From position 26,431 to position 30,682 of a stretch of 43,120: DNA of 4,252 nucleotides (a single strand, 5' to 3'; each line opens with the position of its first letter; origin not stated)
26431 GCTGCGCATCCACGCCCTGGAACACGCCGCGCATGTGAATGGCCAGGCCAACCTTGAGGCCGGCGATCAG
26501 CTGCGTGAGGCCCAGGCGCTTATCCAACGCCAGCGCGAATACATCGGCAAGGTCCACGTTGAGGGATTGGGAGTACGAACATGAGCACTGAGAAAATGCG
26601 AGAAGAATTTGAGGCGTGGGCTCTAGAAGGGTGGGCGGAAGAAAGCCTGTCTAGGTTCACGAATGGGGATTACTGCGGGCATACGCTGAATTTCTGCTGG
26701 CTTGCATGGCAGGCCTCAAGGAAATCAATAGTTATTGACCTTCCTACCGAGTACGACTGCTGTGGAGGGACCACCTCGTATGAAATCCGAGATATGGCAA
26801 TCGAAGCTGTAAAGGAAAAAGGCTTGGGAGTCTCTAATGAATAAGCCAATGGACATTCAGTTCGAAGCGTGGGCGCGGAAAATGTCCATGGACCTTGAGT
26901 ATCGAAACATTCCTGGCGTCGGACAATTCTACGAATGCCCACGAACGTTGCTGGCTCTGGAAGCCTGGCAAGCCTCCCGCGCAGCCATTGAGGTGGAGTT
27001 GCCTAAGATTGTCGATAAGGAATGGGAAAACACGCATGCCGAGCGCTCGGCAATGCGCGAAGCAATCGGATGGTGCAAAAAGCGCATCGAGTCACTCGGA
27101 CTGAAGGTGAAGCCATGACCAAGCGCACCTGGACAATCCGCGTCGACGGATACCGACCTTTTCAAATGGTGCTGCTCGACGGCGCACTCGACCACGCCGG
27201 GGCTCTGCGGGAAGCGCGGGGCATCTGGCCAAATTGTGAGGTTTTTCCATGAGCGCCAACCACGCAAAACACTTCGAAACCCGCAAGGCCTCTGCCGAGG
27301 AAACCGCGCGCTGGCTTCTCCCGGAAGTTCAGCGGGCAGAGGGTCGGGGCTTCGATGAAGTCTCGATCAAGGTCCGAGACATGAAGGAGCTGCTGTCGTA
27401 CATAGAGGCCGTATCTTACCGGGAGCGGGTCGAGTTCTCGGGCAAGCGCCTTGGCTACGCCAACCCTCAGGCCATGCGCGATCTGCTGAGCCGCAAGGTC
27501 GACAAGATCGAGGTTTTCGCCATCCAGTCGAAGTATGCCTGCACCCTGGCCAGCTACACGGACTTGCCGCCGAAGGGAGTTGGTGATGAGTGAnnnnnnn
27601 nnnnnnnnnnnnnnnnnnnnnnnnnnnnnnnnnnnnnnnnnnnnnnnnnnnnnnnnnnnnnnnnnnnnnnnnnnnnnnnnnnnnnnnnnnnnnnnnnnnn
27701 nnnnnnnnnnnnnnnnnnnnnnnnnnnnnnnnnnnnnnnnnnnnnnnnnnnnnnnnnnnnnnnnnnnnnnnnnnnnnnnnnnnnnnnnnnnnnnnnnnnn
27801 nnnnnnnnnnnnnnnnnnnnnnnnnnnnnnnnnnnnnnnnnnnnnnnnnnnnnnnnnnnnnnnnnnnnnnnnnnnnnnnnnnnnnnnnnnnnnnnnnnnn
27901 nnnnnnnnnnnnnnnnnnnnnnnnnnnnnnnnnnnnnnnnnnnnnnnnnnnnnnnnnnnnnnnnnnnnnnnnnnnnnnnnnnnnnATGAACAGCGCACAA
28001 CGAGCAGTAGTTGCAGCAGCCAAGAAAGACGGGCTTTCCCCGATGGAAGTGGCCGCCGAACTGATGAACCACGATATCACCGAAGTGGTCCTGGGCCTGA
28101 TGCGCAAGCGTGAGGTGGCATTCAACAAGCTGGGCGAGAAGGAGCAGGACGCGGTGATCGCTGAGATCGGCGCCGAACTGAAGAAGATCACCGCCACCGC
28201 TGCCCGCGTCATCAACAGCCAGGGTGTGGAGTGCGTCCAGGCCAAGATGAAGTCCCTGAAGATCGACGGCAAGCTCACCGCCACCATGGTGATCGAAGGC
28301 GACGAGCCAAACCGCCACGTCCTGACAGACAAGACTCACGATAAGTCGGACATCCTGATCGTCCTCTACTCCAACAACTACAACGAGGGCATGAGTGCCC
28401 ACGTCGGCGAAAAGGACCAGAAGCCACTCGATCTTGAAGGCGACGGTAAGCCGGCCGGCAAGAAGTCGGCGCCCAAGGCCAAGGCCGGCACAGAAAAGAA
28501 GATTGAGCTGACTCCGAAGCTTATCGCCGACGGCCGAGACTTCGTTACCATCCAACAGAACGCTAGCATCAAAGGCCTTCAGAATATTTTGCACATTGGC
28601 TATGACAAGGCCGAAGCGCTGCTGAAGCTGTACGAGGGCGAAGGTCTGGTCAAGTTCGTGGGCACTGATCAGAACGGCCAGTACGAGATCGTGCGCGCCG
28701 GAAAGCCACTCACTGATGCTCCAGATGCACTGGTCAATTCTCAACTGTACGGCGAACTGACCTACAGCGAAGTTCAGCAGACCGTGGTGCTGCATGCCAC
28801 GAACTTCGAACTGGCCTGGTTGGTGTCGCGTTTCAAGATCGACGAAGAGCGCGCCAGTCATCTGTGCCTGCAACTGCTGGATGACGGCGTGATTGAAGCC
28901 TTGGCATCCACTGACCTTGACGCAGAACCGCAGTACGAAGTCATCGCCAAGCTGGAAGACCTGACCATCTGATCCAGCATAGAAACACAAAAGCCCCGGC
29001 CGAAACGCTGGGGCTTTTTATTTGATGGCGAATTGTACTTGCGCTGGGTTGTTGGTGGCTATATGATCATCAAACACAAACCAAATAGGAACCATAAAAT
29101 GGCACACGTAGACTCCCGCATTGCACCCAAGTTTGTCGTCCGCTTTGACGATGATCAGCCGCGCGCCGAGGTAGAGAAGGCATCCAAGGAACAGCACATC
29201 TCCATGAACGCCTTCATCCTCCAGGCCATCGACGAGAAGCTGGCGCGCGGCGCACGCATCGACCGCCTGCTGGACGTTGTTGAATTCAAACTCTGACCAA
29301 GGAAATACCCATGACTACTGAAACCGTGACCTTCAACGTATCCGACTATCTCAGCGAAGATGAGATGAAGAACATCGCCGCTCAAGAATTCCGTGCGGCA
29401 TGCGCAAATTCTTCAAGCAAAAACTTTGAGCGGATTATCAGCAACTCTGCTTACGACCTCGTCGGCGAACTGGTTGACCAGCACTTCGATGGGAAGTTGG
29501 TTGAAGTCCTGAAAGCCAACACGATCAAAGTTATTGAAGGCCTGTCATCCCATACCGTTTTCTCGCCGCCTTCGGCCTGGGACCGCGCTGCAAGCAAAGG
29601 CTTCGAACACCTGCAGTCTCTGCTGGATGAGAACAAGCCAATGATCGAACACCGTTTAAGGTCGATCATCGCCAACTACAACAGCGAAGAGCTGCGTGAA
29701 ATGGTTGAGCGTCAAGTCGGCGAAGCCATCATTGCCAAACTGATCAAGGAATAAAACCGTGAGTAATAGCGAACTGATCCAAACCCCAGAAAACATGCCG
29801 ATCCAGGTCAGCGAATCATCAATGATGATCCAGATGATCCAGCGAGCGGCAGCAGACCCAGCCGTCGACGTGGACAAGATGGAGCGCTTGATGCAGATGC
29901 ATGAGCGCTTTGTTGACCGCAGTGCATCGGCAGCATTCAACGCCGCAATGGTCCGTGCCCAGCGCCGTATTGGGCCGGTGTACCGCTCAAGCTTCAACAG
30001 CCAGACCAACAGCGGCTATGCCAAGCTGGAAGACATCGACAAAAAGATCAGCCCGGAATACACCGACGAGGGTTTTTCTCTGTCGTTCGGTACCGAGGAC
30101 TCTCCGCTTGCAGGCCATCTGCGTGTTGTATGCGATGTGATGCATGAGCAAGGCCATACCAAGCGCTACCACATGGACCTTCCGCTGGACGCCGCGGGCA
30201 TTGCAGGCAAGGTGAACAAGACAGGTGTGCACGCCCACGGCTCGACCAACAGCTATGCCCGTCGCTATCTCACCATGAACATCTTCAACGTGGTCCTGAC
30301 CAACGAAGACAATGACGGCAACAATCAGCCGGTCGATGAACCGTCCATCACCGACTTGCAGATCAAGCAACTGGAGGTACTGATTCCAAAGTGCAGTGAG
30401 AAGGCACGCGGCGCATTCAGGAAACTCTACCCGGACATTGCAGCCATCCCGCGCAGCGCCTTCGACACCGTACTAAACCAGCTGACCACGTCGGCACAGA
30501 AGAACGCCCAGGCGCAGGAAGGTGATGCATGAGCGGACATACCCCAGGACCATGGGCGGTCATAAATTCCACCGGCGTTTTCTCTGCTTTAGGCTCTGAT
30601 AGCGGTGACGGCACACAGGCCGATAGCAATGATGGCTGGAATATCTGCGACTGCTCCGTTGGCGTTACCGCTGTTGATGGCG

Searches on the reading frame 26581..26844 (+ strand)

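Call 35: search_protein_families(library=phrogs, proteins=[window:26581-26844:+], max_evalue=0.01)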
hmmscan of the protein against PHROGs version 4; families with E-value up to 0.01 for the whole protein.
window:26581-26844:+ (87 aa): 2 families
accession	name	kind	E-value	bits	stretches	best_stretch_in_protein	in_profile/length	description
phrog_343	-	unknown function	8.2e-18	65.5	1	1-86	34-125/135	-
phrog_9481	-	unknown function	0.0028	18.8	0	38-50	29-41/46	-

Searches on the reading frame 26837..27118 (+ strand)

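Call 35: search_protein_families(library=phrogs, proteins=[window:26837-27118:+], max_evalue=0.01)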
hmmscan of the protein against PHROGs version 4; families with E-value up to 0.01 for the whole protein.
window:26837-27118:+ (93 aa): 1 family
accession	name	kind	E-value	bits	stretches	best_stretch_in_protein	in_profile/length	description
phrog_343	-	unknown function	2e-12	48.1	1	7-92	41-124/135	-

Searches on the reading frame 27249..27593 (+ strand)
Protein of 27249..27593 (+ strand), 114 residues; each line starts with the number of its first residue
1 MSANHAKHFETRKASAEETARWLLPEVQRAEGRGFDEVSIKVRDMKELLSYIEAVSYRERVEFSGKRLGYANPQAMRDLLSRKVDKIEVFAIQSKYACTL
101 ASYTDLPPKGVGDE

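Call 35: search_protein_families(library=phrogs, proteins=[window:27249-27593:+], max_evalue=0.01)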
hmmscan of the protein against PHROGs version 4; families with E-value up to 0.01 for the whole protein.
window:27249-27593:+ (114 aa): 0 families

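Call 36: search_protein_families(library=pfam, proteins=[window:27249-27593:+], max_evalue=0.01)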
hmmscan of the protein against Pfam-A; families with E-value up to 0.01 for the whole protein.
window:27249-27593:+ (114 aa): 0 families

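Call 64: find_homologous_proteins(query=window:27249-27593:+, max_evalue=0.001)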
Query window:27249-27593:+ (114 aa): 23 proteins with E <= 0.001 among 29 candidates.
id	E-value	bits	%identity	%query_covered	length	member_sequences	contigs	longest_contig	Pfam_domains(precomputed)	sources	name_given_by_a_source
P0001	4.2e-64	231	94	100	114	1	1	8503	-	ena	-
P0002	1.1e-63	230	95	100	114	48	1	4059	-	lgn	-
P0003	7.9e-61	221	89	100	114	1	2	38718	-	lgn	-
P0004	1.5e-60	220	89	100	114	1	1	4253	-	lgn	-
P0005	1.0e-44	169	69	100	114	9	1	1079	-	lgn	-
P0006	1.0e-44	169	68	97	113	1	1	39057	-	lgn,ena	-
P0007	7.3e-44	166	68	100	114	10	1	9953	-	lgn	-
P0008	1.3e-43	165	68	97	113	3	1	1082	-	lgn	-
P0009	2.8e-43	164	68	96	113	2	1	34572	-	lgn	-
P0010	2.7e-42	161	66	100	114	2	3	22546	-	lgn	-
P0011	3.5e-42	161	67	98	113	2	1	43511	-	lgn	-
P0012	5.2e-42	160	66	97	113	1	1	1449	-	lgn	-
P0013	1.8e-39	152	62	100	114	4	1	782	-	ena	-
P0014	1.8e-39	152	64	98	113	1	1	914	-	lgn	-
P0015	3.4e-39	151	64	100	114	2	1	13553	-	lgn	-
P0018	7.0e-29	118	53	100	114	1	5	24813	-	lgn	-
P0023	1.1e-23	101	51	93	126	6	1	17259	-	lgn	-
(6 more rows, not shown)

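Call 65: find_encoding_contigs(protein=P0006, flank=2500, max_places=3)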
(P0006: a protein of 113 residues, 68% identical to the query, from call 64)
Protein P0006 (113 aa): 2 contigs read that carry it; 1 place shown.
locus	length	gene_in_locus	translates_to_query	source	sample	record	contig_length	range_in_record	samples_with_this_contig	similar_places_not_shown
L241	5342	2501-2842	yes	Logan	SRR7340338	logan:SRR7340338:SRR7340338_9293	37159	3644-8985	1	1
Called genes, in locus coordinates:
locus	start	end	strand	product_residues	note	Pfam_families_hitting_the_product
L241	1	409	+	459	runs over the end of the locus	PF00772:DnaB, PF13481:AAA_25, PF03796:DnaB_C, PF06745:ATPase (weak)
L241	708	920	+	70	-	-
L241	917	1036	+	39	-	-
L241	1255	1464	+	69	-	-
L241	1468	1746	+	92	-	-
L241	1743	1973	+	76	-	-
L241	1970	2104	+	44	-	-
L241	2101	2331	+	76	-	-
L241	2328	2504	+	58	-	-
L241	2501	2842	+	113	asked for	-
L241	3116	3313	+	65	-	PF03869:Arc (weak)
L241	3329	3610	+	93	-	-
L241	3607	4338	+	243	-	-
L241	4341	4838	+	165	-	PF05565:Sipho_Gp157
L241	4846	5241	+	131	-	PF05772:NinB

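Call 66: find_encoding_contigs(protein=P0011, flank=2500, max_places=3)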
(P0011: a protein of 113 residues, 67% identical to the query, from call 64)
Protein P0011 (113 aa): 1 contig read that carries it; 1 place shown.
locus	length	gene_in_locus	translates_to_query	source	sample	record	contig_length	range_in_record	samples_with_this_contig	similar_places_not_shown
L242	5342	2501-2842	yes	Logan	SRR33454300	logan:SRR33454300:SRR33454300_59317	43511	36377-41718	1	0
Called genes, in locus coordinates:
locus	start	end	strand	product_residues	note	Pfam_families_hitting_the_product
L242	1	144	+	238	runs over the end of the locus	-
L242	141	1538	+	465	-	PF00772:DnaB, PF13481:AAA_25 (weak), PF03796:DnaB_C, PF06745:ATPase (weak)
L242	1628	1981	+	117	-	-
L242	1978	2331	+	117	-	-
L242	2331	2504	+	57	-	-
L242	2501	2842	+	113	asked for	-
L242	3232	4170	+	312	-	-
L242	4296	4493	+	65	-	PF03869:Arc (weak)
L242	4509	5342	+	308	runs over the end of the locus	PF03837:RecT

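Call 67: find_encoding_contigs(protein=P0018, flank=2500, max_places=3)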
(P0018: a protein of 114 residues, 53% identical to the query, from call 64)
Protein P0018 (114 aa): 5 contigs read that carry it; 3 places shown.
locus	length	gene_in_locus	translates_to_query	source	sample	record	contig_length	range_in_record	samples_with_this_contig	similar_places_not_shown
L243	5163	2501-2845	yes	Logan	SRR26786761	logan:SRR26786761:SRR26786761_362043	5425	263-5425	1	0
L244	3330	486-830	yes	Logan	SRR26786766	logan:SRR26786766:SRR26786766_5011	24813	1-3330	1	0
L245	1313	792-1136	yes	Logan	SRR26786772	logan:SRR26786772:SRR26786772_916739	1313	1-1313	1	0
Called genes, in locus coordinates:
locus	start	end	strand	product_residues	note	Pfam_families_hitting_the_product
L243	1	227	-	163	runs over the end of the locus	?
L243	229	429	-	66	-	PF13443:HTH_26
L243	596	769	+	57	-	-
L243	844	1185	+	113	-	-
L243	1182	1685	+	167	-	-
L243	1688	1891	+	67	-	-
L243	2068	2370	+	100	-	-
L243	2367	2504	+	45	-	-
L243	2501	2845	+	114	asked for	-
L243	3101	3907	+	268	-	PF12705:PDDEXK_1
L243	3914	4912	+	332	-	-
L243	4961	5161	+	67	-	?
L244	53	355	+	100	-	-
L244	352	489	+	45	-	-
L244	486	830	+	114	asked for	-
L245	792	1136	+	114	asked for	-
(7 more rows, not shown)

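Call 68: find_encoding_contigs(protein=P0023, flank=2500, max_places=3)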
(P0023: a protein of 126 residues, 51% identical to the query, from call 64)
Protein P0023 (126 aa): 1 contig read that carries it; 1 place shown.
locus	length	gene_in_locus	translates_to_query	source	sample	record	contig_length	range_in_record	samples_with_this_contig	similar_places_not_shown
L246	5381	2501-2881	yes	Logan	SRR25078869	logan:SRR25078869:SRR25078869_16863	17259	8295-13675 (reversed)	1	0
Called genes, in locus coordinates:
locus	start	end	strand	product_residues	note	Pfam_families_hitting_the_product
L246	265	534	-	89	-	-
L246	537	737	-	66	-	PF01381:HTH_3 (weak), PF13443:HTH_26 (weak)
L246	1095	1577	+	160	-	-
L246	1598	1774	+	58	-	-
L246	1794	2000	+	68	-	-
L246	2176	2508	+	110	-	-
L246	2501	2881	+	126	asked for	-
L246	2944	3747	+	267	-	PF12705:PDDEXK_1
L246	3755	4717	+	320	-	-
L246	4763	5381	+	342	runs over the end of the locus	PF09397:FtsK_gamma (faint)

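Call 73: find_encoding_contigs(protein=P0003, flank=1500, max_places=3)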
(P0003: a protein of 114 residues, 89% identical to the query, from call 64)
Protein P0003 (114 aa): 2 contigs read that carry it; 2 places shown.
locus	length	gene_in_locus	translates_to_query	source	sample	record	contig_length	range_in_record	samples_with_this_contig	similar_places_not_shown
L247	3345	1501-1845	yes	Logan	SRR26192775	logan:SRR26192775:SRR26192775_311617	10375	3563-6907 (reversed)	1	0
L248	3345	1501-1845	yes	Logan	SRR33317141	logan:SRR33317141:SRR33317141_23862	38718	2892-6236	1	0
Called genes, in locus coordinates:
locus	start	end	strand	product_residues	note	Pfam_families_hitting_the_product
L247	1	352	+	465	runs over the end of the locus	PF00772:DnaB, PF13481:AAA_25 (weak), PF03796:DnaB_C, PF06745:ATPase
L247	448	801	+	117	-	-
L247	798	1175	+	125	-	-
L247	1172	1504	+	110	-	-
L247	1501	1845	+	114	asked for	-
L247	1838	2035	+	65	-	-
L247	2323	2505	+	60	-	-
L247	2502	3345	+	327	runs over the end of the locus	PF09397:FtsK_gamma (weak)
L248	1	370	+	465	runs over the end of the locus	PF00772:DnaB, PF13481:AAA_25, PF03796:DnaB_C, PF06745:ATPase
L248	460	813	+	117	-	-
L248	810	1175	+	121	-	-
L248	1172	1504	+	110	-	-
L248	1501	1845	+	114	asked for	-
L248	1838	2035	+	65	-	-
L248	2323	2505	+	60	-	-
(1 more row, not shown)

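Call 74: find_encoding_contigs(protein=P0009, flank=1500, max_places=3)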
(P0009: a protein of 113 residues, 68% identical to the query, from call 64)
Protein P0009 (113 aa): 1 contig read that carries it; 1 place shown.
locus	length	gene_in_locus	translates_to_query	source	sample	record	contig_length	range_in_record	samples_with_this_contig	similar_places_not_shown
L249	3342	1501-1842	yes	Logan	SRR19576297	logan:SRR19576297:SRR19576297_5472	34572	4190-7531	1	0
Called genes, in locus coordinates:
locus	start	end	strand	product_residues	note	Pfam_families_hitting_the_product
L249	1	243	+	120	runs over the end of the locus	-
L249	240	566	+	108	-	PF27050:Phage_P22_Y8K6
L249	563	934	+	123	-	-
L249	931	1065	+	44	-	-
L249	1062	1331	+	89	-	PF26207:Phage_phiTE_015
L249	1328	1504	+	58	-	-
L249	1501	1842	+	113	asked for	-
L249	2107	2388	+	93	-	-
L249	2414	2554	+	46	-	-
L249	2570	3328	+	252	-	PF04404:ERF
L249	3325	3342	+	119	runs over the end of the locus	PF27050:Phage_P22_Y8K6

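Call 75: find_encoding_contigs(protein=P0010, flank=1500, max_places=3)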
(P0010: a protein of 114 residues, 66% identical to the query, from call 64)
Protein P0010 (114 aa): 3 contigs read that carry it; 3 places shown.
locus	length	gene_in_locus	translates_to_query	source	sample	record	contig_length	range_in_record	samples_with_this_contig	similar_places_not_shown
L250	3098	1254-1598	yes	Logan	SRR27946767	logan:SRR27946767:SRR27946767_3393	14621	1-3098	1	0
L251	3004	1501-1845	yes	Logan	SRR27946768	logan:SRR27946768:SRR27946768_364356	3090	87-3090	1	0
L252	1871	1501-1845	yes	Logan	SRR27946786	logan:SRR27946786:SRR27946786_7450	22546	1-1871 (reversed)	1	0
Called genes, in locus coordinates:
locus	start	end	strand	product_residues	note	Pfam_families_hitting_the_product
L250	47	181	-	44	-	-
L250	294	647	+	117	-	-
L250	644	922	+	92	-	PF27050:Phage_P22_Y8K6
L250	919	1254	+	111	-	-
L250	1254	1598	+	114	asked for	-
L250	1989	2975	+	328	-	PF09397:FtsK_gamma (faint)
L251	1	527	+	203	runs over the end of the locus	?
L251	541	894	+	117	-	-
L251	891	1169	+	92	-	PF27050:Phage_P22_Y8K6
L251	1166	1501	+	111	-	-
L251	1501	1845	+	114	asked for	-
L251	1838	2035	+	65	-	-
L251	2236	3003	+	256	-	?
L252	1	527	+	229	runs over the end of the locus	-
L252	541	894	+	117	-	-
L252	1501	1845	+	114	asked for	-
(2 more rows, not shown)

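Call 76: find_encoding_contigs(protein=P0015, flank=1500, max_places=3)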
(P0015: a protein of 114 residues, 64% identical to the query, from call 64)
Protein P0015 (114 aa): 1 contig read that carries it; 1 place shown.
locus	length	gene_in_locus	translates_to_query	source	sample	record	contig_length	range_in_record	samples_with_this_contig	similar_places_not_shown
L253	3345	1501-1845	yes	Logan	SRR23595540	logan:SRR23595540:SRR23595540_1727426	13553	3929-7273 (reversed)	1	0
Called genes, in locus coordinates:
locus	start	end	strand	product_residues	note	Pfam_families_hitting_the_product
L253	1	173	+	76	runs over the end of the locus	-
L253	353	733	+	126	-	-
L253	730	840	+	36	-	-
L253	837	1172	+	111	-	-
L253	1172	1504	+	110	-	-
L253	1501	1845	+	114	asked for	-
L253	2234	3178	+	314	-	PF09397:FtsK_gamma (weak)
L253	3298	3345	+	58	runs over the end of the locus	-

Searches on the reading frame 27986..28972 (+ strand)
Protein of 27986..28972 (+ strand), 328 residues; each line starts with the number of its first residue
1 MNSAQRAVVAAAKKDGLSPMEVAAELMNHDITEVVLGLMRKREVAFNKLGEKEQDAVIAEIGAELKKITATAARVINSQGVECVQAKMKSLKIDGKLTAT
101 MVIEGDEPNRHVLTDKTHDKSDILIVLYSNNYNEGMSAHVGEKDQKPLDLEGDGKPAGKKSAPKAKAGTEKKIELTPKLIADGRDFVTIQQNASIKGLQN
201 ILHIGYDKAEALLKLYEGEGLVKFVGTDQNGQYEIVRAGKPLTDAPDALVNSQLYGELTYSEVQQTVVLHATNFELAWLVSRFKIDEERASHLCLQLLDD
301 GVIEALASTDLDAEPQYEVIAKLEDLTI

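Call 18: find_related_loci(query=window:27986-28972:+, collection=viral_contigs, flank=2500)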
Query window:27986-28972:+ (328 aa) in viral_contigs; peptide patterns used: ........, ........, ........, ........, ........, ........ (x = any residue, [..] = any of these).
12 stretches matched a pattern; 9 encode a relative of the query (tblastn E <= 1e-3); 9 distinct loci.
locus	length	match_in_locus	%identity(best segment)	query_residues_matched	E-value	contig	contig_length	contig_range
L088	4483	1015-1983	57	1-328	5e-111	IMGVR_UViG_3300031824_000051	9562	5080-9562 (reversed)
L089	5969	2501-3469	57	1-328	6e-111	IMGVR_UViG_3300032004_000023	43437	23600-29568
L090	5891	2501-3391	60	1-303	3e-110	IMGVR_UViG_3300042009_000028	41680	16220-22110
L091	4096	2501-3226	70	1-241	5e-107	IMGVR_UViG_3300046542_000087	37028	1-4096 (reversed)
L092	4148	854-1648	65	1-251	8e-105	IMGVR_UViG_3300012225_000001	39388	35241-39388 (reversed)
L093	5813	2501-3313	64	1-266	7e-104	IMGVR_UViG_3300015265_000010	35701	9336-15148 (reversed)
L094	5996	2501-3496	49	1-328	6e-94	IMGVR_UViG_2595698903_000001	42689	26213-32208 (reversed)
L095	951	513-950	82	1-146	3e-84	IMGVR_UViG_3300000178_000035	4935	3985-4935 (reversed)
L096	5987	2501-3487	43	1-328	1e-71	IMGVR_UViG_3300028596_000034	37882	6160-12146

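Call 35: search_protein_families(library=phrogs, proteins=[window:27986-28972:+], max_evalue=0.01)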
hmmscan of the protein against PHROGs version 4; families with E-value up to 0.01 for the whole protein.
window:27986-28972:+ (328 aa): 2 families
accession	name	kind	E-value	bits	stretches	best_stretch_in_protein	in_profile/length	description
phrog_6576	-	unknown function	2.1e-75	255.1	1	1-327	1-321/325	-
phrog_13700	-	moron, auxiliary metabolic gene and host takeover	1.9e-05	25.1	0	178-223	66-111/284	FtsK/SpoIIIE-like protein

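Call 36: search_protein_families(library=pfam, proteins=[window:27986-28972:+], max_evalue=0.01)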
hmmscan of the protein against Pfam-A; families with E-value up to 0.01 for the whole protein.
window:27986-28972:+ (328 aa): 1 family
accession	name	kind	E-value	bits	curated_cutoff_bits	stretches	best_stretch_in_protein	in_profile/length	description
PF09397.16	FtsK_gamma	-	4.3e-06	26.8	30.6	1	179-222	6-49/63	Ftsk gamma domain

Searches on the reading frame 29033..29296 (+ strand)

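Call 35: search_protein_families(library=phrogs, proteins=[window:29033-29296:+], max_evalue=0.01)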
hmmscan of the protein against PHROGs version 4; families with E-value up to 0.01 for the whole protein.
window:29033-29296:+ (87 aa): 7 families
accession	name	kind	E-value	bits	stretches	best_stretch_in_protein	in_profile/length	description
phrog_38161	-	transcription regulation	4.5e-05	24.3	1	23-70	1-47/137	Arc-like transcriptional regulator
phrog_2685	-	other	0.00042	21.7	1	25-84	12-70/161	partition protein ATPase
phrog_13890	-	unknown function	0.00084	20.3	1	46-77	31-62/73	-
phrog_7906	-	transcription regulation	0.0017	20.1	1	23-71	1-48/111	Arc-like transcriptional regulator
phrog_1287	-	unknown function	0.003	19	1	23-79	1-56/115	-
phrog_3178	-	transcription regulation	0.0057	18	1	27-71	5-48/125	Arc-like DNA binding domain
phrog_1388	-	unknown function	0.0072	17.5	1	28-78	2-51/143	-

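Call 36: search_protein_families(library=pfam, proteins=[window:29033-29296:+], max_evalue=0.01)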
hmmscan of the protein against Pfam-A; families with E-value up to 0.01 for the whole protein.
window:29033-29296:+ (87 aa): 1 family
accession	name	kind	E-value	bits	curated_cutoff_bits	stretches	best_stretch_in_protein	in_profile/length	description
PF03869.20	Arc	-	0.00028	21.1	20.4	1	28-76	1-48/50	Arc-like DNA binding domain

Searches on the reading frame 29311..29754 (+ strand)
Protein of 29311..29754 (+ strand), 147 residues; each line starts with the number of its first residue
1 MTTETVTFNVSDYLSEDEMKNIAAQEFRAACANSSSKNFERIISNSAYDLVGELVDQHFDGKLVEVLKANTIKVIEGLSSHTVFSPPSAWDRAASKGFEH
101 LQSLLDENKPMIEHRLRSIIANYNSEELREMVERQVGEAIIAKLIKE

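Call 35: search_protein_families(library=phrogs, proteins=[window:29311-29754:+], max_evalue=0.01)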
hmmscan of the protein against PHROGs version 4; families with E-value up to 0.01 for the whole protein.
window:29311-29754:+ (147 aa): 1 family
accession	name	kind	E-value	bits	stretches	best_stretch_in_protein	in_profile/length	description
phrog_37344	-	unknown function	9.8e-11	43.2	1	8-131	3-127/147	-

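Call 36: search_protein_families(library=pfam, proteins=[window:29311-29754:+], max_evalue=0.01)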
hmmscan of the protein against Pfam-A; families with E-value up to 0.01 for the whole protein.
window:29311-29754:+ (147 aa): 1 family
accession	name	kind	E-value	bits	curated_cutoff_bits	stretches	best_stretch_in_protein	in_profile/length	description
PF14278.11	TetR_C_8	-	0.0057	17.1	26.1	0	95-140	4-49/103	Transcriptional regulator C-terminal region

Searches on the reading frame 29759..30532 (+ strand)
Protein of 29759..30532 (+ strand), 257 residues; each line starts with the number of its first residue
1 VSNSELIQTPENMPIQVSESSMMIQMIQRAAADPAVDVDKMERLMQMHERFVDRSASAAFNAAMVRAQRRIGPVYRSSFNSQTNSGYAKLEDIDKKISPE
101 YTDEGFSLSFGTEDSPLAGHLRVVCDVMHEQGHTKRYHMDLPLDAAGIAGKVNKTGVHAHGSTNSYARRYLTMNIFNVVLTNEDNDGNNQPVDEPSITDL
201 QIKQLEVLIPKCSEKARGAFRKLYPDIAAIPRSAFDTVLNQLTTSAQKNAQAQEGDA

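Call 35: search_protein_families(library=phrogs, proteins=[window:29759-30532:+], max_evalue=0.01)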
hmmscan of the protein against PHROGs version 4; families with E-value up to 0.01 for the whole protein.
window:29759-30532:+ (257 aa): 2 families
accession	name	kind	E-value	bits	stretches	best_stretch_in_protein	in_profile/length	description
phrog_155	-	DNA, RNA and nucleotide metabolism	4.3e-48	165.5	1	1-253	8-275/308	Erf-like ssDNA annealing protein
phrog_2324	-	DNA, RNA and nucleotide metabolism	1.9e-15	58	1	60-192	11-133/193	Erf-like ssDNA annealing protein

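Call 36: search_protein_families(library=pfam, proteins=[window:29759-30532:+], max_evalue=0.01)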
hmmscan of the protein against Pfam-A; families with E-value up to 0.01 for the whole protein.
window:29759-30532:+ (257 aa): 1 family
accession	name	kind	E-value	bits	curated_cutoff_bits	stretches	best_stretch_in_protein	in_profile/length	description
PF04404.17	ERF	-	2.2e-12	47.6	25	1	62-190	3-129/153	ERF superfamily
